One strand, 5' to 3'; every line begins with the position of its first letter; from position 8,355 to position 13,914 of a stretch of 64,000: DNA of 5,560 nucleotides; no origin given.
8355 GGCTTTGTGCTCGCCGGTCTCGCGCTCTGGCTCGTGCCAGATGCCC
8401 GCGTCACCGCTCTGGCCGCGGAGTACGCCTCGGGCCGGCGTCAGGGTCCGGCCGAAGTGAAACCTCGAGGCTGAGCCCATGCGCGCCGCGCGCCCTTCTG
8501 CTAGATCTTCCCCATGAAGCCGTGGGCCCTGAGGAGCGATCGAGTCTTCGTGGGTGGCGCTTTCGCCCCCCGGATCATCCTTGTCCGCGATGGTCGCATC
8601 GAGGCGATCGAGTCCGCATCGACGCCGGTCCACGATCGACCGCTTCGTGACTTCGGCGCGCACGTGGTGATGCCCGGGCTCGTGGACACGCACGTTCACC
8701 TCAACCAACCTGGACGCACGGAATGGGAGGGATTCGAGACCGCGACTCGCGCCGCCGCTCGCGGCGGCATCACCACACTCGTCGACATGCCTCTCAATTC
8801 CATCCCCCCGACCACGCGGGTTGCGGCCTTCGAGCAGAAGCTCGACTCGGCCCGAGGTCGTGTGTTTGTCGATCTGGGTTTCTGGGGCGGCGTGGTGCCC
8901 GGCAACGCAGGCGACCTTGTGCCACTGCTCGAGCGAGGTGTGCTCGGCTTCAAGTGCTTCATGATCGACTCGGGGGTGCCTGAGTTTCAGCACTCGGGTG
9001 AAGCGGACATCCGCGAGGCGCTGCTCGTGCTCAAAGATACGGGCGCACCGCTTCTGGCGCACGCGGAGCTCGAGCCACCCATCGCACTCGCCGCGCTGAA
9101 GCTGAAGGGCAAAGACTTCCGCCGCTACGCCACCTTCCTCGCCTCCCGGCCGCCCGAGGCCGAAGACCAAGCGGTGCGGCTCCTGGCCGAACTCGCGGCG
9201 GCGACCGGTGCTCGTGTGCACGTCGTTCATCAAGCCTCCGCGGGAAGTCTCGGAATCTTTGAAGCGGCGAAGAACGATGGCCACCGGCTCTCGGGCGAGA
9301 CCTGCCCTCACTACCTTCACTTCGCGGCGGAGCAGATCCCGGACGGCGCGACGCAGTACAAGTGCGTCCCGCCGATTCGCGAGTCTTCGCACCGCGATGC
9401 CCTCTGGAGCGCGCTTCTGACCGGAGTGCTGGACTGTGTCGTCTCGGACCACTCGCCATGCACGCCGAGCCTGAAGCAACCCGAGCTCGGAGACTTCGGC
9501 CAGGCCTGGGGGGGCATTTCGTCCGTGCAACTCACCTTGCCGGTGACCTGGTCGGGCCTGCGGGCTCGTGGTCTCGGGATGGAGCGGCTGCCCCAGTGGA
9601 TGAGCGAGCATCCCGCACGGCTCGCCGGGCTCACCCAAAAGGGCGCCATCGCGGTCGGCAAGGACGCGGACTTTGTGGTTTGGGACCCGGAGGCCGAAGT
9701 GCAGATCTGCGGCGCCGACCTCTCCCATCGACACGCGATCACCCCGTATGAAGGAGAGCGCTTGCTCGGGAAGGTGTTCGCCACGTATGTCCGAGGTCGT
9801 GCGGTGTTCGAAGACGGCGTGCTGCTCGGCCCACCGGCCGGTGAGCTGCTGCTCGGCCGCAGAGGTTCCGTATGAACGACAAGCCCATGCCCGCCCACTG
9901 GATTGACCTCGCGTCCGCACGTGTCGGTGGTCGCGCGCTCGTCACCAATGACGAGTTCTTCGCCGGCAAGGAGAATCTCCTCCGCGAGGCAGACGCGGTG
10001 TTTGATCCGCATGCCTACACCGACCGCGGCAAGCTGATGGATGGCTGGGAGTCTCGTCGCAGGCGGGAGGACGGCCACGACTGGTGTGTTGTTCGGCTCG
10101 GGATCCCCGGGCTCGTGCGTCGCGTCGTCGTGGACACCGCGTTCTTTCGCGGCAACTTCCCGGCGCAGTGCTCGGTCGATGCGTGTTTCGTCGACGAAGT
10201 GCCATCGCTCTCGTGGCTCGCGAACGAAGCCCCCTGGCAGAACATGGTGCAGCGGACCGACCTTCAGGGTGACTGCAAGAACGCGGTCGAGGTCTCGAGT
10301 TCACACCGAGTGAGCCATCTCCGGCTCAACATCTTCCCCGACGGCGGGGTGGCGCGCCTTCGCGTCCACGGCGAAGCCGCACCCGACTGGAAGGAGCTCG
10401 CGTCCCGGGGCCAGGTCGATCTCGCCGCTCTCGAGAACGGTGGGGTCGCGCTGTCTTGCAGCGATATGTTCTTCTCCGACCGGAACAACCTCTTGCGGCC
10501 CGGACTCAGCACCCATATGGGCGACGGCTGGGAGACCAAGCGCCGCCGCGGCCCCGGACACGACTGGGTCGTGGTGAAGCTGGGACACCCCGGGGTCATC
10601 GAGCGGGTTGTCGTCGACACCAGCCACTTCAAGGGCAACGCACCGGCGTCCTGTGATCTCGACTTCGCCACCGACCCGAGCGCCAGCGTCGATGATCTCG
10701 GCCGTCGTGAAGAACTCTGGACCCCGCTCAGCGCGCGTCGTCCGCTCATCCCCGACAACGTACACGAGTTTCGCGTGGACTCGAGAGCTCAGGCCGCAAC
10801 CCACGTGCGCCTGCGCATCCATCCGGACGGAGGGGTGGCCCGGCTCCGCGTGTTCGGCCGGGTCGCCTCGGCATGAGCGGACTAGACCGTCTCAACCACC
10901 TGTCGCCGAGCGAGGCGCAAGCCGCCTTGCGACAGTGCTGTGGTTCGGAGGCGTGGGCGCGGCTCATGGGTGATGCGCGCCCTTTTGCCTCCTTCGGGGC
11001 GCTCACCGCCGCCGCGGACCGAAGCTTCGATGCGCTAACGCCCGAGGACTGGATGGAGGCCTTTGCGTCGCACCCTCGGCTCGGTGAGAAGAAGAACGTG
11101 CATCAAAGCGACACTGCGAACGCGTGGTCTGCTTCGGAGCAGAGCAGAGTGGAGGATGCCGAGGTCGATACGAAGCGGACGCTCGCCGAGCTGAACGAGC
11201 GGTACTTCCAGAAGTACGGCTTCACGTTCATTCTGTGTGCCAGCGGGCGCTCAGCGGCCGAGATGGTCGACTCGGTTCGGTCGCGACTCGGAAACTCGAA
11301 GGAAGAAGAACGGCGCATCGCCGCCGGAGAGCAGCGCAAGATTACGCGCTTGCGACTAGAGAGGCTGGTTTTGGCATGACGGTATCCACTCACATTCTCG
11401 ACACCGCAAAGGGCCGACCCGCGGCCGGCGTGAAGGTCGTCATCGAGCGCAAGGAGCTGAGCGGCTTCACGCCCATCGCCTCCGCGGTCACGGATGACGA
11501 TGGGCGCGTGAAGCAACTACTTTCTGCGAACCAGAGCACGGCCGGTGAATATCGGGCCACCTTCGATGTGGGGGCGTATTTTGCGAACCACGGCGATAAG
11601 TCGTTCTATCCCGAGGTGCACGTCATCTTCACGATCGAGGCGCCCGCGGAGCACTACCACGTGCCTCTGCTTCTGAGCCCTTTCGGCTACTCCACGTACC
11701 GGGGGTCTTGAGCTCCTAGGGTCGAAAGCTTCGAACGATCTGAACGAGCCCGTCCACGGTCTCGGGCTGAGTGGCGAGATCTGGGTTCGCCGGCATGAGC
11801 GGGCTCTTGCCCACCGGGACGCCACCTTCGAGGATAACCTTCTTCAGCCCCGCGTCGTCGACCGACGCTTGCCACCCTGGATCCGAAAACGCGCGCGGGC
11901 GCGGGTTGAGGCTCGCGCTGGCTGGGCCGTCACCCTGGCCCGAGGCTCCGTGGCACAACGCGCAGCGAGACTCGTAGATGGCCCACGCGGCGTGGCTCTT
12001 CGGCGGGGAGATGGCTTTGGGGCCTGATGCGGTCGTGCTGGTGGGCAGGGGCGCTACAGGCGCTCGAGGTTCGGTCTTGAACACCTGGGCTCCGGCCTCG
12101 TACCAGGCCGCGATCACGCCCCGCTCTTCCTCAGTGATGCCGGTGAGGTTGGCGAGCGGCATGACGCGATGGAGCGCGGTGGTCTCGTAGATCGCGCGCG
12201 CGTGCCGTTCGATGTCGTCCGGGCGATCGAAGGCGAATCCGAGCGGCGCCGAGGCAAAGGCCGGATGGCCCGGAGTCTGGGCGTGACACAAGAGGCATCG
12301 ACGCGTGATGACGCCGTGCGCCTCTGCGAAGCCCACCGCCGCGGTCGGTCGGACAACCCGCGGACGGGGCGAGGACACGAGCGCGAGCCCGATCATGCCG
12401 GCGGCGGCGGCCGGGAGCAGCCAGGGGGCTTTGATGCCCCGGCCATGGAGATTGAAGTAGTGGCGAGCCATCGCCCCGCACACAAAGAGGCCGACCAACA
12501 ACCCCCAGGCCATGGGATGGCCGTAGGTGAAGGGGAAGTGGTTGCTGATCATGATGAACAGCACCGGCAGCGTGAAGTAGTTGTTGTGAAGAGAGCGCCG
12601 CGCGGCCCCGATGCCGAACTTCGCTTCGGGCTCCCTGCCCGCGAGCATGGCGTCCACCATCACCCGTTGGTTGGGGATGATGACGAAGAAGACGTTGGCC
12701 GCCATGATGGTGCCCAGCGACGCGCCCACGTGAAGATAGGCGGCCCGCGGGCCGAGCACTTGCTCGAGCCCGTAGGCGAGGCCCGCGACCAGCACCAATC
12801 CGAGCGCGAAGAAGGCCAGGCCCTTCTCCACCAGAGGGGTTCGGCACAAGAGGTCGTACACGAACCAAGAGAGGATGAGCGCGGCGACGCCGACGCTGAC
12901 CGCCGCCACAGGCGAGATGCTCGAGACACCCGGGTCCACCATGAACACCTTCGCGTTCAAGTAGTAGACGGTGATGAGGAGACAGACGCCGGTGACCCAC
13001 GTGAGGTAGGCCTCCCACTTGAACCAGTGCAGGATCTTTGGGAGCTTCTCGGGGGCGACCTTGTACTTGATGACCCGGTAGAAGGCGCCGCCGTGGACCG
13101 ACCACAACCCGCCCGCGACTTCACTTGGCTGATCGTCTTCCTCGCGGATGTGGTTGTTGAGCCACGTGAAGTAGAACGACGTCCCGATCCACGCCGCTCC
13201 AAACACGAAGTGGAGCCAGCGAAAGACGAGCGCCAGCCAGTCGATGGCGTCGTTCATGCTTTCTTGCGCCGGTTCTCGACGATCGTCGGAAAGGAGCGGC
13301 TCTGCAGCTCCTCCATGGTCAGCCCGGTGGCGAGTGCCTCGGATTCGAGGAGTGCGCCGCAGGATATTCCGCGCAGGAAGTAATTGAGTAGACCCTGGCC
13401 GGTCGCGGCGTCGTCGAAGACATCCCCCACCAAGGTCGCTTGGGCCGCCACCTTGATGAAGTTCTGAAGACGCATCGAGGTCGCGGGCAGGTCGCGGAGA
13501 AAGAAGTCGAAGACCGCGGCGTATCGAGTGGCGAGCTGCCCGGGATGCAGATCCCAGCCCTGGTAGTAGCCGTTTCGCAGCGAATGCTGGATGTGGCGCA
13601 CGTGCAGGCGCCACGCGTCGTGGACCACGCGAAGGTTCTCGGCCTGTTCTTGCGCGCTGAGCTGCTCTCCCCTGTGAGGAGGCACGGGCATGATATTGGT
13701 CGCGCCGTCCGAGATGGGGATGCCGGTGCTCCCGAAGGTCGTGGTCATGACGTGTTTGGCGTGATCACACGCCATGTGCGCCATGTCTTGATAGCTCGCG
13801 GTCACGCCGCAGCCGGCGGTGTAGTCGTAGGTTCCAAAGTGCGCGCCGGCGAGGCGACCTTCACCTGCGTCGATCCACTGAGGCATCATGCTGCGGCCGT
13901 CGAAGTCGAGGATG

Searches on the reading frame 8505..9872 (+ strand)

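Call 55: search_protein_families(library=pfam, proteins=[window:8505-9872:+], max_evalue=0.0001)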
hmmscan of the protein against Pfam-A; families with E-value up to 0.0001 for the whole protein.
window:8505-9872:+ (456 aa): 2 families
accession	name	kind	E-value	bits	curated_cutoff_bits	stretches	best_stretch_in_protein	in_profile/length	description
PF01979.26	Amidohydro_1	-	4.3e-27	95.7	25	1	54-432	1-343/345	Amidohydrolase family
PF07969.17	Amidohydro_3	-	5.3e-12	46.4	29.7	1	357-435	407-472/472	Amidohydrolase family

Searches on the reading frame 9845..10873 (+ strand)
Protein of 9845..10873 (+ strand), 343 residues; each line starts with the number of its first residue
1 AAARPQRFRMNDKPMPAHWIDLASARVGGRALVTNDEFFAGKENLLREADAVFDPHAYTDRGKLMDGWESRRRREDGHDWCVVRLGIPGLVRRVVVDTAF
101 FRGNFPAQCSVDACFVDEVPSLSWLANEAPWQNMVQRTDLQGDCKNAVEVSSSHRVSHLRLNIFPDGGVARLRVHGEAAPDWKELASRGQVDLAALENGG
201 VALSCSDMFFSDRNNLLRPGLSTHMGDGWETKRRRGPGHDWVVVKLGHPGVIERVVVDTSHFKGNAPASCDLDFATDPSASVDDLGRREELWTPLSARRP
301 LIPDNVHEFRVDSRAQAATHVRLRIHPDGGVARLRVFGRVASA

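Call 55: search_protein_families(library=pfam, proteins=[window:9845-10873:+], max_evalue=0.0001)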
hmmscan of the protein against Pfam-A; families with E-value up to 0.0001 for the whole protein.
window:9845-10873:+ (343 aa): 1 family
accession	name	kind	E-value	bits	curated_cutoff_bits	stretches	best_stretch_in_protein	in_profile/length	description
PF03561.21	Allantoicase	-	1.1e-98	327.8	27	2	28-178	1-154/155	Allantoicase repeat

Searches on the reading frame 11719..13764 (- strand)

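Call 55: search_protein_families(library=pfam, proteins=[window:11719-13764:-], max_evalue=0.0001)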
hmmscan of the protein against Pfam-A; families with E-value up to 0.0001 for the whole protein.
window:11719-13764:- (682 aa): 2 families
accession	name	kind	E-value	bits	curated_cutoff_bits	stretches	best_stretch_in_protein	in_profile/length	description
PF06181.16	Urate_ox_N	-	4.8e-118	394.3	26.9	1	173-463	3-293/295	Urate oxidase N-terminal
PF13442.11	Cytochrome_CBB3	-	8.8e-09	36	27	0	592-674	5-65/68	Cytochrome C oxidase, cbb3-type, subunit III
